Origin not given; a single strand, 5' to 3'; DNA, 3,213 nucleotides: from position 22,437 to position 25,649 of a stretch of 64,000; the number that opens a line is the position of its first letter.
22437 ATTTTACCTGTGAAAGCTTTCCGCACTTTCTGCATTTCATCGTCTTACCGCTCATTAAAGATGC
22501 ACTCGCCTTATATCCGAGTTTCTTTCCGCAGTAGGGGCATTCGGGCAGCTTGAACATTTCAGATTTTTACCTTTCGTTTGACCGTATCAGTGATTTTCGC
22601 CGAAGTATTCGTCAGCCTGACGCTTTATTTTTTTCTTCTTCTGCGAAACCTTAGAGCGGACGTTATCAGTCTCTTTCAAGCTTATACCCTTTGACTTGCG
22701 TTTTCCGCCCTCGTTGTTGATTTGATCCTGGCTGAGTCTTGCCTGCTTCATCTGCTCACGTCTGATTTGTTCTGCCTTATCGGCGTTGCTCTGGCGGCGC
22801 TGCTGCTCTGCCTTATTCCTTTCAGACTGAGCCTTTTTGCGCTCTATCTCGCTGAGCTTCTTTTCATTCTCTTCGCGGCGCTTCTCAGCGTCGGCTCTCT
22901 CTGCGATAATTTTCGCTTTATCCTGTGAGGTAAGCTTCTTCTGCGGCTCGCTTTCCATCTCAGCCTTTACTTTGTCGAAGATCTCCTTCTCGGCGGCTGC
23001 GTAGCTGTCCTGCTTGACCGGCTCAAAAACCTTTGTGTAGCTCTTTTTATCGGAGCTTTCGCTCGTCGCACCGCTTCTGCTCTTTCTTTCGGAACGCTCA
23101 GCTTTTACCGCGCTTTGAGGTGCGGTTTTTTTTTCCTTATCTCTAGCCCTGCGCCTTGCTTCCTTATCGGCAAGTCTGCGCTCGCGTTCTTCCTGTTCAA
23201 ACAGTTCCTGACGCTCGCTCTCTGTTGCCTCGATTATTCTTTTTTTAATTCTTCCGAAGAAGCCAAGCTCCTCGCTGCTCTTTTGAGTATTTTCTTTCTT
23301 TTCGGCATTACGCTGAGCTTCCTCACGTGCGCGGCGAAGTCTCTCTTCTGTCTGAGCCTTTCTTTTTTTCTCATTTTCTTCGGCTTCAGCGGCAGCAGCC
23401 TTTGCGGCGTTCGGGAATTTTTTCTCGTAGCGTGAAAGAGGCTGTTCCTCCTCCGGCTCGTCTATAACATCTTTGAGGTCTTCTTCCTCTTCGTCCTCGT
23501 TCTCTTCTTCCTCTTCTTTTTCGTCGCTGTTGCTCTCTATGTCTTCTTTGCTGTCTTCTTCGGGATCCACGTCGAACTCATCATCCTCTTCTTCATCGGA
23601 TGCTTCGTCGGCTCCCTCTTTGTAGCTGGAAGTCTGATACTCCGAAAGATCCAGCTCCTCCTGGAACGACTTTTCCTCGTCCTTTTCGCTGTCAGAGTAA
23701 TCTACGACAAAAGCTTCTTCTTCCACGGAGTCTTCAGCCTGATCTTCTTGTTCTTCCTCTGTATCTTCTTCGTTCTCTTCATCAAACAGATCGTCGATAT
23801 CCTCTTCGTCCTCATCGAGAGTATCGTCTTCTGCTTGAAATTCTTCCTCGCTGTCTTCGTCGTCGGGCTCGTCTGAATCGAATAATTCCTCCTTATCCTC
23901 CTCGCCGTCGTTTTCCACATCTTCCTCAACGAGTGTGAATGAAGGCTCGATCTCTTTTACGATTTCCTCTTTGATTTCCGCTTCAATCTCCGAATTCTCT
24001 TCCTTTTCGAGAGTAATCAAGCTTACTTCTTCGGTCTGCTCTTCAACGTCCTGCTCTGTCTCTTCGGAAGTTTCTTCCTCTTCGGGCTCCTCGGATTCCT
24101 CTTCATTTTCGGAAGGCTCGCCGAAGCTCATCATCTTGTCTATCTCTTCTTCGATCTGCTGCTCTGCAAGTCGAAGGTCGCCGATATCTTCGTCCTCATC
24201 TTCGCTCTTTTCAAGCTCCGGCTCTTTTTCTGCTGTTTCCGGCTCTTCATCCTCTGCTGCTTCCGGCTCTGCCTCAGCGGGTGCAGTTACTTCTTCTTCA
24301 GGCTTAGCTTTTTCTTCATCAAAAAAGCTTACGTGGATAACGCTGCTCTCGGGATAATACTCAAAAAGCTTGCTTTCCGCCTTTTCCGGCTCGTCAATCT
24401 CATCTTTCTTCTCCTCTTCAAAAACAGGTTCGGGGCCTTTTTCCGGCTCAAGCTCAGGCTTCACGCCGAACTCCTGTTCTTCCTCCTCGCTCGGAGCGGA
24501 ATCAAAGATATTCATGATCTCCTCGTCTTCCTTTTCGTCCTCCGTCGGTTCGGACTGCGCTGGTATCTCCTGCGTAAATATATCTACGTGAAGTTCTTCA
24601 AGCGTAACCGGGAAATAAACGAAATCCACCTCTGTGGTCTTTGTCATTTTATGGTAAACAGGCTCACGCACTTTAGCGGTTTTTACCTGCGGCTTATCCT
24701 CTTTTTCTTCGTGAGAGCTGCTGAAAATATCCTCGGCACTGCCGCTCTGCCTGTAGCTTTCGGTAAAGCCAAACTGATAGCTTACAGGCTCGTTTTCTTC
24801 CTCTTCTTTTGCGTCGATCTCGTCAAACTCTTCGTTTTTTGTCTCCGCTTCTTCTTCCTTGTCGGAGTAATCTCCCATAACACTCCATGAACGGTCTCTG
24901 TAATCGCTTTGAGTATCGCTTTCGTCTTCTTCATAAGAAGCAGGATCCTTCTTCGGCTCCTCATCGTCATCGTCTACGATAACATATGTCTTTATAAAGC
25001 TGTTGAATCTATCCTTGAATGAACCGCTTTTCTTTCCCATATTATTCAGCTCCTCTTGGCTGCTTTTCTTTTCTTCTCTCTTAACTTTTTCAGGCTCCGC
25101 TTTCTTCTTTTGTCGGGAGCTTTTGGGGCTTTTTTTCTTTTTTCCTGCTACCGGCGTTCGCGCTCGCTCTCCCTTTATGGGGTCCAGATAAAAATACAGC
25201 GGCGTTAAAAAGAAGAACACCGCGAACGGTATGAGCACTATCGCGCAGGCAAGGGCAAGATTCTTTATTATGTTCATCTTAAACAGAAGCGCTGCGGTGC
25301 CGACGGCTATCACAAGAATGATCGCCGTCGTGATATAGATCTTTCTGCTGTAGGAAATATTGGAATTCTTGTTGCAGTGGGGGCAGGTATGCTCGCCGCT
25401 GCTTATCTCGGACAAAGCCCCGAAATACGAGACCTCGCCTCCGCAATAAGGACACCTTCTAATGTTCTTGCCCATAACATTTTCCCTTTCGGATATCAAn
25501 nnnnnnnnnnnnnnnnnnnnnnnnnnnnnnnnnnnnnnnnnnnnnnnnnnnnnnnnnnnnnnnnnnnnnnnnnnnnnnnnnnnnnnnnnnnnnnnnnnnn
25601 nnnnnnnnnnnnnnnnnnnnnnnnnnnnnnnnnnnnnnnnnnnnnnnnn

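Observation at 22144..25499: Tandem zinc-ribbon/2-TM paralogs, one with an ~850-aa polyacidic + ER/K tail, inserted between remB and gyrB in the origin gene cluster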

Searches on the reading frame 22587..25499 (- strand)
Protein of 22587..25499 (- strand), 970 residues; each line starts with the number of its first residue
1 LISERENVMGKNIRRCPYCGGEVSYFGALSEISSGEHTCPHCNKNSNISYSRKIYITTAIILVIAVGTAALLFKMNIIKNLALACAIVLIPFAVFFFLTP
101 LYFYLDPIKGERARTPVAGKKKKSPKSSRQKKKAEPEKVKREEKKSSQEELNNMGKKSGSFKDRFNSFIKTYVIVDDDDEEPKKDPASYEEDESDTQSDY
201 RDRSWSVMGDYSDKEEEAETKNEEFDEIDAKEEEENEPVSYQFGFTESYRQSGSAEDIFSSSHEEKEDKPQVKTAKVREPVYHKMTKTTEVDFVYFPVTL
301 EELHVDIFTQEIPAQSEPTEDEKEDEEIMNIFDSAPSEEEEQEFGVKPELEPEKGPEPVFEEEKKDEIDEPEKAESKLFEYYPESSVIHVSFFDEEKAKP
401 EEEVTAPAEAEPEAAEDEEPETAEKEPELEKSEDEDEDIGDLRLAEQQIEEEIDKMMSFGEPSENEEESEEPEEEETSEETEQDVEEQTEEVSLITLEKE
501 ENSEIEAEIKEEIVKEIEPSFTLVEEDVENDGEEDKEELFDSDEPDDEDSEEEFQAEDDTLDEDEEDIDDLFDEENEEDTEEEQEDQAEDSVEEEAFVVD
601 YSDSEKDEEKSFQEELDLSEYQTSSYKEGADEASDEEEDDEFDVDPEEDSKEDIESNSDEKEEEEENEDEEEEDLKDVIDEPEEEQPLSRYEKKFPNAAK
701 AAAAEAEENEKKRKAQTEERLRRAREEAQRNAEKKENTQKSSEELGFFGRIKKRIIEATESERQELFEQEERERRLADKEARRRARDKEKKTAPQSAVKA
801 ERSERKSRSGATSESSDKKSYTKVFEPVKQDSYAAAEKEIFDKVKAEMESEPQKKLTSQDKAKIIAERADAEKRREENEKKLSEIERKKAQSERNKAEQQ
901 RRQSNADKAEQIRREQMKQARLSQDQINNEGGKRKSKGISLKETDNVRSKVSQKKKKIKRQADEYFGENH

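Call 3: search_protein_families(library=pfam, proteins=[window:22587-25499:-], max_evalue=1)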
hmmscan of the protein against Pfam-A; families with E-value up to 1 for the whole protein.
window:22587-25499:- (970 aa): 6 families
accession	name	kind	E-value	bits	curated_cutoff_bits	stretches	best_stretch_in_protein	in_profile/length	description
PF09788.14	Tmemb_55A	-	0.033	13.8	30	1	30-103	163-242/248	Transmembrane protein 55A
PF02591.20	Zn_ribbon_9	-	0.51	10.9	29.1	0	29-43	14-30/33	C4-type zinc ribbon domain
PF24460.1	DUF7575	-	0.53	10.1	28.5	0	14-23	4-13/28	Domain of unknown function (DUF7575)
PF23499.1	YnfU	-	0.83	10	27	1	38-52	18-32/49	YnfU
PF12760.12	Zn_ribbon_IS1595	-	0.92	10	25.4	0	13-44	18-45/46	Transposase zinc-ribbon domain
PF13240.11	Zn_Ribbon_1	-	0.98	9.7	25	0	31-43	8-20/23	zinc-ribbon domain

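Call 4: search_protein_families(library=ncbifam, proteins=[window:22587-25499:-], max_evalue=1)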
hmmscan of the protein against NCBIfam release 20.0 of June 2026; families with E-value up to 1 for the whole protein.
window:22587-25499:- (970 aa): 3 families
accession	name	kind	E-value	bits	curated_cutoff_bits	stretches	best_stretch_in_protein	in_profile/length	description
TIGR04104.1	cxxc_20_cxxc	subfamily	1.5e-05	25.3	45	1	15-97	2-86/93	TIGR04104 family putative zinc finger protein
TIGR03655.1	anti_R_Lar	subfamily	0.034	14.5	39.6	1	14-53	2-45/55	Lar family restriction alleviation protein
TIGR02605.1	CxxC_CxxC_SSSS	subfamily_domain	0.05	13.7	31.3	1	15-45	7-35/52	FmdB family zinc ribbon protein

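Call 21: find_related_loci(query=A1, collection=genome_contigs, flank=6000)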
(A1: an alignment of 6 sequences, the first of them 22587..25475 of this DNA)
Query A1 (962 aa) in genome_contigs; peptide patterns used: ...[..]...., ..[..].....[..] (x = any residue, [..] = any of these).
49 stretches matched a pattern; 10 encode a relative of the query (tblastn E <= 1e-3); 10 distinct loci.
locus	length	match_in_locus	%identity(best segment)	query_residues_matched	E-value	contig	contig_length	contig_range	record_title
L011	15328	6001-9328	48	1-618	2e-131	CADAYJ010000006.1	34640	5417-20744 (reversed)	MAG: uncultured Ruminococcus sp. isolate RUG13733 genome assembly, contig: RUG13733_asm_6, whole genome shotgun sequence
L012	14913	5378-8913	43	1-516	4e-112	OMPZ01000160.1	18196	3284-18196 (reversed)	uncultured Clostridiales bacterium isolate RUG777 genome assembly, contig: k87_25291533, whole genome shotgun sequence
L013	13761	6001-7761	41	1-620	2e-100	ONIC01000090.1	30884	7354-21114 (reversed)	uncultured Clostridiales bacterium isolate RUG322 genome assembly, contig: k87_21901689, whole genome shotgun sequence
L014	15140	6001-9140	46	1-516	1e-99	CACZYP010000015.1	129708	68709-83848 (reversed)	MAG: uncultured Ruminococcus sp. isolate RUG13064 genome assembly, contig: RUG13064_asm_15, whole genome shotgun sequenc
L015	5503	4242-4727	54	1-167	1e-53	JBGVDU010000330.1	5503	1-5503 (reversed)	MAG: Acutalibacteraceae bacterium isolate fecal_MAG_43 fecal_MAG_43_contig_0330, whole genome shotgun sequence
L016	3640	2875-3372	54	1-173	7e-49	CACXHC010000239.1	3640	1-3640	MAG: uncultured Ruminococcus sp. isolate RUG11255 genome assembly, contig: RUG11255_asm_239, whole genome shotgun sequen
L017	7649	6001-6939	37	1-312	4e-43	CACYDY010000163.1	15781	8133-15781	MAG: uncultured Ruminococcus sp. isolate RUG11849 genome assembly, contig: RUG11849_asm_163, whole genome shotgun sequen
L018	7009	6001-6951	33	1-299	2e-36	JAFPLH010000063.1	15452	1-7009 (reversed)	MAG: Clostridia bacterium isolate RGIG1247 Dairy_cattle_Rumen-3__c1295089, whole genome shotgun sequence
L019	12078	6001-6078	57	8-35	3e-5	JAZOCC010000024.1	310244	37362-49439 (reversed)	MAG: Lachnospiraceae bacterium isolate T1900044757_TS20190223.MAGScoT_cleanbin_000017 SGB_2305_k141_408500, whole genome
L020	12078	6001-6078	57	8-35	4e-5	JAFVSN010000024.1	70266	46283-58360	MAG: Lachnospiraceae bacterium isolate RGIG5355 Sheep_Colon-3__c539079, whole genome shotgun sequence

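Call 43: list_cluster_members(proteins=[P0003, window:22587-25475:-, window:17264-19840:-, P0021, P0025, P0030, P0035, P0031, P0040, P0037])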
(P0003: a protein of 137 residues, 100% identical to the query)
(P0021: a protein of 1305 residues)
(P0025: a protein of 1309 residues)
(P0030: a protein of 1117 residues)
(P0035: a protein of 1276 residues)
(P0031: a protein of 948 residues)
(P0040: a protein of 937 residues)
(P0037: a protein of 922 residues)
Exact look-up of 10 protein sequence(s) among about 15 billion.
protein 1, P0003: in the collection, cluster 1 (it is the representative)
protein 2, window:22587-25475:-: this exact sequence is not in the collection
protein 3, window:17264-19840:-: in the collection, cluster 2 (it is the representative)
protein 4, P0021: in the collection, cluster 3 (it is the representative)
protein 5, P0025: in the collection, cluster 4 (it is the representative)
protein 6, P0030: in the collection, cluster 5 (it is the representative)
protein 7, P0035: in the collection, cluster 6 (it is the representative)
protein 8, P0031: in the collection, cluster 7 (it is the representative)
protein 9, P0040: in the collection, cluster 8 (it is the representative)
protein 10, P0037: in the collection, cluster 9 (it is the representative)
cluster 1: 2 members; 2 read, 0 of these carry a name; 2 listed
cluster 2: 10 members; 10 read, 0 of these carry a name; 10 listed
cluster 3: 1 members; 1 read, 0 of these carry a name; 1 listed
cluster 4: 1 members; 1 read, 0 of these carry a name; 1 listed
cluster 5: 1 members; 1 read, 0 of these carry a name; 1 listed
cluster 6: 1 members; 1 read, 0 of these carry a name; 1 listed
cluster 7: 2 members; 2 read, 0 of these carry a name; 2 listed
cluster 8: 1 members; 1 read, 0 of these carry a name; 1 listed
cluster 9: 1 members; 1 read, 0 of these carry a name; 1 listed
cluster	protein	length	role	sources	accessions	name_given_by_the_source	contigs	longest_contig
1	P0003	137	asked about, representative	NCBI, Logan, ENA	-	-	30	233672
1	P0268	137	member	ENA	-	-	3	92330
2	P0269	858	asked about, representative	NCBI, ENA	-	-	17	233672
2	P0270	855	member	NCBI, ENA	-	-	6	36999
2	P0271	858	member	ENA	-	-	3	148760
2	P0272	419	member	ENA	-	-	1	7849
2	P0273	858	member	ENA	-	-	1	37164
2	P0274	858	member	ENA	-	-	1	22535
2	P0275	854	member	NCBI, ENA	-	-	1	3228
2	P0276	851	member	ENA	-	-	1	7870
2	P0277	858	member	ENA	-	-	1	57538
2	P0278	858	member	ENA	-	-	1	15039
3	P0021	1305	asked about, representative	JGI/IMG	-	-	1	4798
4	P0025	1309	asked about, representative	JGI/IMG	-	-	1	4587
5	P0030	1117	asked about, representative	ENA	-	-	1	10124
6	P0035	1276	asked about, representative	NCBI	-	-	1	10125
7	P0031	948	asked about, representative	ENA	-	-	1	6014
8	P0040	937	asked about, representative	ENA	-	-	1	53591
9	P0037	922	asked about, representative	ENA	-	-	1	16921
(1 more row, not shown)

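Call 64: predict_structure(alignment_id=A4)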
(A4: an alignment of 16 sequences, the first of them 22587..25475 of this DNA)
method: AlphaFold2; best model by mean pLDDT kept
length: 962 residues; sequences in the alignment: 16
mean_pLDDT: 51.0   pTM: 0.24
mean pLDDT of the five models: 51.0, 50.8, 50.7, 49.6, 45.9
residues with pLDDT >= 90: 32; 70-90: 245; 50-70: 123; < 50: 562
segments of 3 or more residues with pLDDT < 50: 109-152, 160-162, 164-275, 282-311, 336-433, 450-610, 612-680, 800-821, 924-940
pLDDT, mean of each block of 10 residues (from residue 1): 77 82 77 85 77 80 71 74 80 79 59 42 40 45 43 51 40 34 31 29 31 33 33 27 27 29 36 49 44 42 40 69 69 49 33 29 33 44 38 28 30 28 30 60 67 30 27 29 30 34 33 34 32 30 29 27 28 30 34 33 35 37 32 34 30 29 28 39 61 74 75 74 62 63 71 71 83 80 68 60 35 40 65 79 66 83 88 89 91 92 92 84 49 44 66 75 45
secondary structure, 60 per line:
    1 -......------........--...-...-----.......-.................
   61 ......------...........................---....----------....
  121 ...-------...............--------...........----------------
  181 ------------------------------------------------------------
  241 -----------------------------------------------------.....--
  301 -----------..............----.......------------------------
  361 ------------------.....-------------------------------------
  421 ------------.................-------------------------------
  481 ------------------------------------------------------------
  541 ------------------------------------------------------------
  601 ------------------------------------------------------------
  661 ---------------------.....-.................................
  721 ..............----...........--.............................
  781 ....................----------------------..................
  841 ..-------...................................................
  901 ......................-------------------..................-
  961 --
elements in order (helices of 4 or more, strands of 3 or more residues): E5-7 E14-16 H17-21 E28-30 E36-42 H44-66 H73-94 E95-99 H117-123 H131-145 H154-164 E294-298 H312-325 H330-336 E379-383 H433-449 H682-686 H688-734 H739-749 H752-800 H823-842 H850-922 H942-959
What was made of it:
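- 22590..23435 (-): ER/K-type long-helix region with a basic C-terminal end, residues 681-962. It contains the conserved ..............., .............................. and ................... AF2 helices 688-734, 752-800 and 850-922 with pLDDT 62-92 (call 64).
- On ER/K single alpha-helix: AF2 helices in call 64.
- On DNA-mimic proteins: The region is predicted disordered (call 64).
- Closest known: ER/K single alpha-helix. Same: AF2 predicts them as isolated long helices (call 64).
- The ER/K helices are predicted with pLDDT up to 92 (call 64).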

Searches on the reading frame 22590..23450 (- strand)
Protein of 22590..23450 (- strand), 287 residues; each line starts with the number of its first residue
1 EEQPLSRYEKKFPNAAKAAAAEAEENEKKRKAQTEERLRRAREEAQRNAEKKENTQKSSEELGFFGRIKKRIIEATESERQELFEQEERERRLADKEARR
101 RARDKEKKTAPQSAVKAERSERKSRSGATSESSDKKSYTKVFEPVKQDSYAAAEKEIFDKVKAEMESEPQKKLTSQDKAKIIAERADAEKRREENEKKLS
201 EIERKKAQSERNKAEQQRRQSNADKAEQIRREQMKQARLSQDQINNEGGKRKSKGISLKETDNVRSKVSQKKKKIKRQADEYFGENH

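Call 69: search_solved_structures(query=window:22590-23450:-, max_evalue=0.01)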
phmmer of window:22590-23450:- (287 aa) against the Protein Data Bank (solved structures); distinct sequences matched with E-value up to 0.01: 0.
